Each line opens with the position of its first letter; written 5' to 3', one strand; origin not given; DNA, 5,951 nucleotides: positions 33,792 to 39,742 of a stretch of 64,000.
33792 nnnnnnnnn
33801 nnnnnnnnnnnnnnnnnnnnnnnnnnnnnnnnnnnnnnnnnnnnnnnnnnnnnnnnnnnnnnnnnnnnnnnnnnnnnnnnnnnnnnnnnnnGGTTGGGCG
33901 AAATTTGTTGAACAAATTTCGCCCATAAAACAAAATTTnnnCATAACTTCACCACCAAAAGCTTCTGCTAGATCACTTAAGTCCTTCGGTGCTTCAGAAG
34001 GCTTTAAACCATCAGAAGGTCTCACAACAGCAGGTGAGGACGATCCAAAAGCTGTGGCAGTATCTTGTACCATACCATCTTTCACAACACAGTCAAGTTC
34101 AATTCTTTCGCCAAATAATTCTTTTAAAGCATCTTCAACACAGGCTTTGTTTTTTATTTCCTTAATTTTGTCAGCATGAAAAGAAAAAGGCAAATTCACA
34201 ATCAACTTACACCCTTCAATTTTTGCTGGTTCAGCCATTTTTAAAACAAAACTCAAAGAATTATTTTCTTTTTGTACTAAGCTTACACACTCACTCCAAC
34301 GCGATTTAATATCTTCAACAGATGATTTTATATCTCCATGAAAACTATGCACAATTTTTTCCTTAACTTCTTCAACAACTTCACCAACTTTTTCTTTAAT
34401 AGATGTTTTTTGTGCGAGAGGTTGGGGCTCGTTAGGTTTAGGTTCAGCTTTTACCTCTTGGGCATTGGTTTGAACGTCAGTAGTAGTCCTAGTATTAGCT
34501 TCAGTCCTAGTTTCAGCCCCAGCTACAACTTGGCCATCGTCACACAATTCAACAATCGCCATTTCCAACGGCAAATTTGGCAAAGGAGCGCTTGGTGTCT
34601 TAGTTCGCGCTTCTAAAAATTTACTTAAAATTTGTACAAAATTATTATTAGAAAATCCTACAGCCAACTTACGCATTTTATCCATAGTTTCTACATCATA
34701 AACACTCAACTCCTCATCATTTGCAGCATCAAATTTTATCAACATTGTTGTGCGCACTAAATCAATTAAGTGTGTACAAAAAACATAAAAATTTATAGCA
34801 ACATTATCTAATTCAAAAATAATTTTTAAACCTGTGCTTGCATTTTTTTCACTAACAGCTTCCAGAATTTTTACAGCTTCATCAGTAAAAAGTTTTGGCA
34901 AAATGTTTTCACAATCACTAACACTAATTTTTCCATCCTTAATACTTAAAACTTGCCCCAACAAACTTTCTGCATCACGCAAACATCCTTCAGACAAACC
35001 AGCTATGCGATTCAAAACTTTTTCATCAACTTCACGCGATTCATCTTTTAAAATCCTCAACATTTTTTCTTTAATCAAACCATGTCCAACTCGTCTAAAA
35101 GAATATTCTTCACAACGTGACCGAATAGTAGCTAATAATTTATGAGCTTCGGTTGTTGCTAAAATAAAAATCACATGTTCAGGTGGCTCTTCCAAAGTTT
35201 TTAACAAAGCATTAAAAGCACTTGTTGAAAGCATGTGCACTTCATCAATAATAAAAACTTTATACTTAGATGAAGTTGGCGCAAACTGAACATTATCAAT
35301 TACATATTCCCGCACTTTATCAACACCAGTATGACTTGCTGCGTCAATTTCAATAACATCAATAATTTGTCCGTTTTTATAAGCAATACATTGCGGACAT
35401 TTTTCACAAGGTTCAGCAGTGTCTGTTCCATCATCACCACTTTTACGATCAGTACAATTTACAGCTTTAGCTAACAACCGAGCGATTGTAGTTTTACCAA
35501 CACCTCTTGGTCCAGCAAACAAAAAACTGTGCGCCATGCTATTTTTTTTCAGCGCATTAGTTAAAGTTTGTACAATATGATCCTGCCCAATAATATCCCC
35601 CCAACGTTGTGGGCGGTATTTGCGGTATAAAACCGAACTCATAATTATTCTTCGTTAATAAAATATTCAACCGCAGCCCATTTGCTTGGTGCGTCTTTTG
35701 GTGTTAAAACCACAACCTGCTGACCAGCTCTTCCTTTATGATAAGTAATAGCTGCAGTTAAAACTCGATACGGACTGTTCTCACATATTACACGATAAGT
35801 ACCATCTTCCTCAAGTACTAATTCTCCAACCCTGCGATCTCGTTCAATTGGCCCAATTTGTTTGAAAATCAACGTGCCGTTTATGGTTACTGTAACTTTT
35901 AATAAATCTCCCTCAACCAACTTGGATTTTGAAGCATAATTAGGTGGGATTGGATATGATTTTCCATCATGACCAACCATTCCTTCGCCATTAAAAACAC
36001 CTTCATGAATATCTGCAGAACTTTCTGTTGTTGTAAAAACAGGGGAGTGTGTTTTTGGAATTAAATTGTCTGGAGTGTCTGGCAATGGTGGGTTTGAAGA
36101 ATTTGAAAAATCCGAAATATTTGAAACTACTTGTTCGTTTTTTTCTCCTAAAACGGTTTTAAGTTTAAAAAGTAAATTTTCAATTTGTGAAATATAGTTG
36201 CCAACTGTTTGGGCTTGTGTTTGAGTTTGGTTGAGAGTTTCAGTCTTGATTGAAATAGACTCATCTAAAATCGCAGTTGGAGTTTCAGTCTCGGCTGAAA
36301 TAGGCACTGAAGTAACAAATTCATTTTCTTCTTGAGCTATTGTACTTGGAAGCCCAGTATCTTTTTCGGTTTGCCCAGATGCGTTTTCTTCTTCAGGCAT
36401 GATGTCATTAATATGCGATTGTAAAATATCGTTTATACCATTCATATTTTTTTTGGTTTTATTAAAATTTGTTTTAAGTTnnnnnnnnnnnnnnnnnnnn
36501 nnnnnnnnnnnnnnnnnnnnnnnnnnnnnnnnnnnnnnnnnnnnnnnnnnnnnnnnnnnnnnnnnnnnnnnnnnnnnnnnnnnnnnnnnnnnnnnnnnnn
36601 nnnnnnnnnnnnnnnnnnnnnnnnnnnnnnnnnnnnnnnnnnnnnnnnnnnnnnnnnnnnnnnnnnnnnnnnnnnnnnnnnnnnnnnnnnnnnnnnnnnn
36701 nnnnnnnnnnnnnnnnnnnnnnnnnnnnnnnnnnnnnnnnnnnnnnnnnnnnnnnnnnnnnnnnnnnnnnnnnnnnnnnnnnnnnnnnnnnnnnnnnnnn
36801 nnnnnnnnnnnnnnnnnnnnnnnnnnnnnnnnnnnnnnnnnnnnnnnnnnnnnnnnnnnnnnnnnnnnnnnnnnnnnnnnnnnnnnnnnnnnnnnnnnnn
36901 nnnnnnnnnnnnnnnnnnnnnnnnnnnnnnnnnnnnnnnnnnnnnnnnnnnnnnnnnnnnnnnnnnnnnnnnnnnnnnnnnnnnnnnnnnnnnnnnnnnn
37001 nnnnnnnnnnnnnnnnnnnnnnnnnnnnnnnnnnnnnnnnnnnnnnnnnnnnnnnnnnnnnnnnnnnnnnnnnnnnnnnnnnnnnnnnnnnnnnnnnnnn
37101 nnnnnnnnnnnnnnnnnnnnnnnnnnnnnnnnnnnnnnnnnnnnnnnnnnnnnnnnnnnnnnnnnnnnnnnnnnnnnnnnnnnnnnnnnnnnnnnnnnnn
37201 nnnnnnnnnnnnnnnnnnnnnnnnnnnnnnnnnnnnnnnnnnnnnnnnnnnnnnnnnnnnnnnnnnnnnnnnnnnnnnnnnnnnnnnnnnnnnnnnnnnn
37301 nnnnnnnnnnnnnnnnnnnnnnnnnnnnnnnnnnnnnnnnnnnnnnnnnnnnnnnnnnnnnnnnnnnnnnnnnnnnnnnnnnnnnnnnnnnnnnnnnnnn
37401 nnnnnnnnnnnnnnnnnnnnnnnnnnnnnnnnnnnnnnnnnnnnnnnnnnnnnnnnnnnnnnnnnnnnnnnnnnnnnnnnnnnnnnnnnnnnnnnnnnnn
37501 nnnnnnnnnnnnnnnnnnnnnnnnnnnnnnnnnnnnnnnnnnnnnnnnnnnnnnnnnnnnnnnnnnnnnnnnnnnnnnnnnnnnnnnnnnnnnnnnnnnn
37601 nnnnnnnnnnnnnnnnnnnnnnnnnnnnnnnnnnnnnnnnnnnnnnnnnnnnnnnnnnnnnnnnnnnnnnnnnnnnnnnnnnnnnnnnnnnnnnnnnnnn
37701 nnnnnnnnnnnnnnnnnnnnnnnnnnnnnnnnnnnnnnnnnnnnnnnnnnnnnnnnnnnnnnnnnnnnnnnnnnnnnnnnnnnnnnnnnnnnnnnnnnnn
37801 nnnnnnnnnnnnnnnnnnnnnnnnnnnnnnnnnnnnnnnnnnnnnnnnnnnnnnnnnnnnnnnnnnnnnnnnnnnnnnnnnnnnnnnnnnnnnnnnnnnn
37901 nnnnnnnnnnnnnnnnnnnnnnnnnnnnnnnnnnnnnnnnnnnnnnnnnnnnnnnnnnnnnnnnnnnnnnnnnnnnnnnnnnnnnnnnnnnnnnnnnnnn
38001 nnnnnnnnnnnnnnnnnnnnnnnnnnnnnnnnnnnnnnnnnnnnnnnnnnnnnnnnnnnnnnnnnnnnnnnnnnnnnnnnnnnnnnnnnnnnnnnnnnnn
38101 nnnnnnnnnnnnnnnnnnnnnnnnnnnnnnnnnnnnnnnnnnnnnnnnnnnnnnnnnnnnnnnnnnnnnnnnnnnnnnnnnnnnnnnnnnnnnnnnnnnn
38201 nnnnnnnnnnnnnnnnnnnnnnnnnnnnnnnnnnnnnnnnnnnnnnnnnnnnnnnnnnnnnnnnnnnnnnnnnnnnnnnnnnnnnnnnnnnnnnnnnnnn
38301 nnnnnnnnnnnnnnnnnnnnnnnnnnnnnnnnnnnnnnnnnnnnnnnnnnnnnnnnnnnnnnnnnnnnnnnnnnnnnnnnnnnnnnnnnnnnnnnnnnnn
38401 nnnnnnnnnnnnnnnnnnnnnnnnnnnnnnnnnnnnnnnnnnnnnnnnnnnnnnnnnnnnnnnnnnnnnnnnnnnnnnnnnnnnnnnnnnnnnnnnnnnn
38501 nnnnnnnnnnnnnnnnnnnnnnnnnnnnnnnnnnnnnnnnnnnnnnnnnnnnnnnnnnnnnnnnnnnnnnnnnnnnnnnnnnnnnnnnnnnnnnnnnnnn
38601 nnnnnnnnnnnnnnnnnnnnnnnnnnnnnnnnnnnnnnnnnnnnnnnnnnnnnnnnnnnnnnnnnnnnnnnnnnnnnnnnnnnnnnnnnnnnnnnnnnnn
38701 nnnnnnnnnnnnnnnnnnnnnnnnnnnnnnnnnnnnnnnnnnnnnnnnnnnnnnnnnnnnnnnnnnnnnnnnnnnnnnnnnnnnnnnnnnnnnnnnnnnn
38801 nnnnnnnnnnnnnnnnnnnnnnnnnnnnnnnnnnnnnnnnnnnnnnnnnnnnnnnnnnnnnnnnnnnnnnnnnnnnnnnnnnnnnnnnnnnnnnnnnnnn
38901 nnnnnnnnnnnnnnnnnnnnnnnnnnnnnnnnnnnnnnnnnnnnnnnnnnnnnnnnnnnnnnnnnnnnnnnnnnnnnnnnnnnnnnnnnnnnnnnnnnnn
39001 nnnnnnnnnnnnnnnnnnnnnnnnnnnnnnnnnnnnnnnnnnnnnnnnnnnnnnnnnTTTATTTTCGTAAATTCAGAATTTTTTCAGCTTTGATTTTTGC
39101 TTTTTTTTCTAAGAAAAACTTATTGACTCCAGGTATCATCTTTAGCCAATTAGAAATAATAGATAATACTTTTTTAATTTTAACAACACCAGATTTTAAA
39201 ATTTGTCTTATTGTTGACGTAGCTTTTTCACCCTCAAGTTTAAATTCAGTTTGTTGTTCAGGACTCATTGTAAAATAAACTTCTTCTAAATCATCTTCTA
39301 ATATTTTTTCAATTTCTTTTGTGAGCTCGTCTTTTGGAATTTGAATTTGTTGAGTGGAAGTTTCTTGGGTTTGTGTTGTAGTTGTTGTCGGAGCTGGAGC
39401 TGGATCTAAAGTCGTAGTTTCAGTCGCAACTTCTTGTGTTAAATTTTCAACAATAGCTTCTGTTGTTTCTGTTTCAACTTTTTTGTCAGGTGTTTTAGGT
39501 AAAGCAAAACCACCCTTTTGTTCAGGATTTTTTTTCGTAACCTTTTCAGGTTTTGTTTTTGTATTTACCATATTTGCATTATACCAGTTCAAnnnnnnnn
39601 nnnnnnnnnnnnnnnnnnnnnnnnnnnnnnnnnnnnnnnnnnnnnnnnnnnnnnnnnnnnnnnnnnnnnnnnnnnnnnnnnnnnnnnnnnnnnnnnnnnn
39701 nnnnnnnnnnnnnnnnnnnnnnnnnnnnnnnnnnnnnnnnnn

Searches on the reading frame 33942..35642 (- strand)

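Call 75: search_protein_families(library=pfam, proteins=[window:33942-35642:-], max_evalue=0.00001)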
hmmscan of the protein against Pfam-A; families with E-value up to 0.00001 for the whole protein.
window:33942-35642:- (567 aa): 8 families
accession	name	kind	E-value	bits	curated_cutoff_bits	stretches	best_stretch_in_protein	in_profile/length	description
PF13177.12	DNA_pol3_delta2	-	2.5e-43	148.3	27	1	19-184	1-159/161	DNA polymerase III, delta subunit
PF00004.35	AAA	-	4.7e-14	53.4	21.2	1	41-180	2-126/131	ATPase family associated with various cellular activities (AAA)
PF05496.18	RuvB_N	-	8.1e-08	32.6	27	0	10-65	2-61/159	Holliday junction DNA helicase RuvB P-loop domain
PF12169.13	DNA_pol3_gamma3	-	3.1e-07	30.7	24.4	1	256-368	18-129/143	DNA polymerase III subunits gamma and tau domain III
PF13191.12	AAA_16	-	1.8e-06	29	32.6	0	18-71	3-52/167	AAA ATPase domain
PF07728.20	AAA_5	-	4.2e-06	27.2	22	0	40-62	2-25/139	AAA domain (dynein-related subfamily)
PF11490.13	DNA_pol3_a_NII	-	8.4e-06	26.1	26.3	0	449-522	3-74/117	DNA polymerase III polC-type N-terminus II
PF13401.12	AAA_22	-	9.1e-06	26.5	27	0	40-165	8-125/130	AAA domain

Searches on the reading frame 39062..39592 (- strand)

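Call 29: search_protein_families(library=pfam, proteins=[window:39062-39592:-], max_evalue=1)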
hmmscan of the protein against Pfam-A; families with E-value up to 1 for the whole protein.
window:39062-39592:- (177 aa): 3 families
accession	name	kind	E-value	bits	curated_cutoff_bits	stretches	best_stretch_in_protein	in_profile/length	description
PF22768.1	SPP1_Dit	-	0.14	12.8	25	0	129-163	51-83/97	Siphovirus-type tail component, C-terminal domain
PF19745.5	FUT8_N_cat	-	0.21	10.7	27.6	1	39-167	57-189/499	Alpha-(1,6)-fucosyltransferase N- and catalytic domains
PF21782.3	PKMT_2nd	-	0.31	11.9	27.8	1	41-84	44-87/98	PKMT, C-terminal winged helix domain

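Call 30: search_protein_families(library=phrogs, proteins=[window:39062-39592:-], max_evalue=0.1)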
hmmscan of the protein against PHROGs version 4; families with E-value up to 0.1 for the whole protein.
window:39062-39592:- (177 aa): 0 families
